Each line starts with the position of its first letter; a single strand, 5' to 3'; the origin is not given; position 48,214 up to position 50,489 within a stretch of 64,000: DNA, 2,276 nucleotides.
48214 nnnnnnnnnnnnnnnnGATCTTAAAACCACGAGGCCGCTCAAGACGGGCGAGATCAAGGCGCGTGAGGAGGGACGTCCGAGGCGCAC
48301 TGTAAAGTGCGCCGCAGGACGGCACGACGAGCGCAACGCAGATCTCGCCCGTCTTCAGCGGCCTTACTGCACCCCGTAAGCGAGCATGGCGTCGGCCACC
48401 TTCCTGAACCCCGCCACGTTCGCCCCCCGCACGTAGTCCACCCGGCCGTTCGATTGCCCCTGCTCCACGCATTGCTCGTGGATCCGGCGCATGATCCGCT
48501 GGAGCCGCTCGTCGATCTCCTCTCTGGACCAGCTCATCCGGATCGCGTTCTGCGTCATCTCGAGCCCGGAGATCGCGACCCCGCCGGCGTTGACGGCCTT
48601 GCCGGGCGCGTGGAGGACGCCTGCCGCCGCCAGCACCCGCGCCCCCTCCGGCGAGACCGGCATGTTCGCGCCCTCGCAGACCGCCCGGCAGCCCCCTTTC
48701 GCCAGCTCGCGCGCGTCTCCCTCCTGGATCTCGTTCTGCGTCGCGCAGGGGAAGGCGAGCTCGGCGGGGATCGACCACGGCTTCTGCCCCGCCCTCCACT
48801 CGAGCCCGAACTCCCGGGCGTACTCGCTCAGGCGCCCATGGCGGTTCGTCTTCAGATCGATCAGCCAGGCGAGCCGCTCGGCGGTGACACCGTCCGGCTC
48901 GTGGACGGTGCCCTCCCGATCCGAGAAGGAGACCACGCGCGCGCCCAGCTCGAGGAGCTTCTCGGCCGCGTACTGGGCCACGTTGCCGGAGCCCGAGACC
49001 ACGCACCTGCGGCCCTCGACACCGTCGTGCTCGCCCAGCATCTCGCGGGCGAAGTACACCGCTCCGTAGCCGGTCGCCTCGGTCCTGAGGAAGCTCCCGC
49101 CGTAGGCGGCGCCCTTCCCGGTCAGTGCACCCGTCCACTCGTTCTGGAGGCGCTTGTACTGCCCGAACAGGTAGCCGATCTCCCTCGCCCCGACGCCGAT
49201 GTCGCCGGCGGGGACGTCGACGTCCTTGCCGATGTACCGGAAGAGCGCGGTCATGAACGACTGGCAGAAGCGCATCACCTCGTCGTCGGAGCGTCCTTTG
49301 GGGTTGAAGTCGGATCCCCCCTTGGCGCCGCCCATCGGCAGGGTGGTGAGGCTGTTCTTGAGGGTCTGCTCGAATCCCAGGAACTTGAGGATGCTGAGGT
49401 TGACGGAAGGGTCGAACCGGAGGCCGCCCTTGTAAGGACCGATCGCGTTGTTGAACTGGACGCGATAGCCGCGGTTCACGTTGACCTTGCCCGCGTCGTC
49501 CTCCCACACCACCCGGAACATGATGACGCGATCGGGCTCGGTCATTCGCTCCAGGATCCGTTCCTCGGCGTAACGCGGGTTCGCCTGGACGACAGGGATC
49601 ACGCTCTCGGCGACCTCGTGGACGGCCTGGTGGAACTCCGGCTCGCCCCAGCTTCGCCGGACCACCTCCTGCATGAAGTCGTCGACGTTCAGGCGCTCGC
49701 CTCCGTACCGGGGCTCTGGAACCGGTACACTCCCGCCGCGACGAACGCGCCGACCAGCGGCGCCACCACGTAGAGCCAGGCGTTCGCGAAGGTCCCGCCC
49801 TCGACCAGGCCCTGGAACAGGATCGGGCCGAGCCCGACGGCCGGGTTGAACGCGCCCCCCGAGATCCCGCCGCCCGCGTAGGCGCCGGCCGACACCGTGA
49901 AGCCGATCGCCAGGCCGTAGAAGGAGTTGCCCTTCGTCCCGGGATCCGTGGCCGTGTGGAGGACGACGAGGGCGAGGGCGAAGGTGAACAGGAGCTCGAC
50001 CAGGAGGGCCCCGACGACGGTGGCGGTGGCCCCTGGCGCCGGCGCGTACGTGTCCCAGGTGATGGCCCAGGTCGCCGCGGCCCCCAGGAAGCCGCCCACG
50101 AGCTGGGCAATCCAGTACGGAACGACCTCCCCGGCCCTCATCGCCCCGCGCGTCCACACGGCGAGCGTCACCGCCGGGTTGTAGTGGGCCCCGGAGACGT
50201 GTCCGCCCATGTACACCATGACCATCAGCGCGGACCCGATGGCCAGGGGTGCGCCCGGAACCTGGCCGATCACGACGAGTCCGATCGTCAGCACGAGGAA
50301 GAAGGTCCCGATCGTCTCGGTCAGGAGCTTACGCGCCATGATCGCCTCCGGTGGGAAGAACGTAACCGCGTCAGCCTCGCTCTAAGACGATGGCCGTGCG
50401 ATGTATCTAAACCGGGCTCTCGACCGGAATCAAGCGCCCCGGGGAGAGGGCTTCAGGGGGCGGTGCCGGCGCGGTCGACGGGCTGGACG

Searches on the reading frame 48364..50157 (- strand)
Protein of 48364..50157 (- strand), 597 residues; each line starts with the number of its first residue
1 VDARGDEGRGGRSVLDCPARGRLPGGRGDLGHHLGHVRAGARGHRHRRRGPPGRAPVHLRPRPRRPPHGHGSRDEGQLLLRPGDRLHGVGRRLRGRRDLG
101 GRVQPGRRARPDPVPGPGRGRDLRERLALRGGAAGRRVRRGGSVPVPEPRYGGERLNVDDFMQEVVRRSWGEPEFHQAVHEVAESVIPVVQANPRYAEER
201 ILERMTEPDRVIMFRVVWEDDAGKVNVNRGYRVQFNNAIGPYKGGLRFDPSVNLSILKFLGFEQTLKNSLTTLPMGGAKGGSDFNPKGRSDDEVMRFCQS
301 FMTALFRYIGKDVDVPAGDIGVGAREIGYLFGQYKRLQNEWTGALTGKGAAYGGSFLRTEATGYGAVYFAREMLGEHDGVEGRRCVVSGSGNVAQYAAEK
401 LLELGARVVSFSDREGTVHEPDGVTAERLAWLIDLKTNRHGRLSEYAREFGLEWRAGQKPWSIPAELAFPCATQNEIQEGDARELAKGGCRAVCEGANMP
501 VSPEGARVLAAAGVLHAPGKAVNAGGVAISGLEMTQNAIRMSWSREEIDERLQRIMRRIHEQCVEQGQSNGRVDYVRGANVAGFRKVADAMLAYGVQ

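Call 7: search_protein_families(library=pfam, proteins=[window:48364-50157:-], max_evalue=0.01)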
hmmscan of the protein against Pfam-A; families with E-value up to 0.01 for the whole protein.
window:48364-50157:- (597 aa): 4 families
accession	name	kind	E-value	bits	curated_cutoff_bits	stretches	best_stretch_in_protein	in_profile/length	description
PF00208.27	ELFV_dehydrog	-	1.4e-80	270.9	23.4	1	353-595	1-241/241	Glutamate/Leucine/Phenylalanine/Valine dehydrogenase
PF02812.23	ELFV_dehydrog_N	-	2.9e-51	173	25.3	1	208-335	1-128/129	Glu/Leu/Phe/Val dehydrogenase, dimerisation domain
PF13241.12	NAD_binding_7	-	0.00044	21.2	22.1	1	380-415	5-40/104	Putative NAD(P)-binding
PF01262.27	AlaDh_PNT_C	-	0.0056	16.6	23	0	373-422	19-68/214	Alanine dehydrogenase/PNT, C-terminal domain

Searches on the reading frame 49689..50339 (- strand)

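Call 7: search_protein_families(library=pfam, proteins=[window:49689-50339:-], max_evalue=0.01)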
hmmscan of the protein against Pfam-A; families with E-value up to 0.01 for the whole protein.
window:49689-50339:- (216 aa): 1 family
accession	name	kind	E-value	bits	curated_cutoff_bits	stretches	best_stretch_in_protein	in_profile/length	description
PF00230.25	MIP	-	4.8e-36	125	25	1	2-205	8-222/222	Major intrinsic protein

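Call 85: search_protein_families(library=ncbifam, proteins=[window:49689-50339:-], max_evalue=0.001)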
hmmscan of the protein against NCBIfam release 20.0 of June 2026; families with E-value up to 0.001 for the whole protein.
window:49689-50339:- (216 aa): 4 families
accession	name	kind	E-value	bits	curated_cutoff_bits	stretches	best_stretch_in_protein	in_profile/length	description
TIGR00861.1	MIP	subfamily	6e-34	117.8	171.25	1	25-205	32-224/224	MIP family channel protein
NF003838.0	PRK05420.1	equivalog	7.3e-24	84.5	256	1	1-207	1-225/231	aquaporin Z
NF043012.1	LacAcidTportLarD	equivalog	3.9e-08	33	390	1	49-205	56-231/237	D/L-lactic acid transporter LarD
NF045553.1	AquGlycerPorinGla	equivalog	5.3e-07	29.1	400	1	33-91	48-106/290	aquaglyceroporin Gla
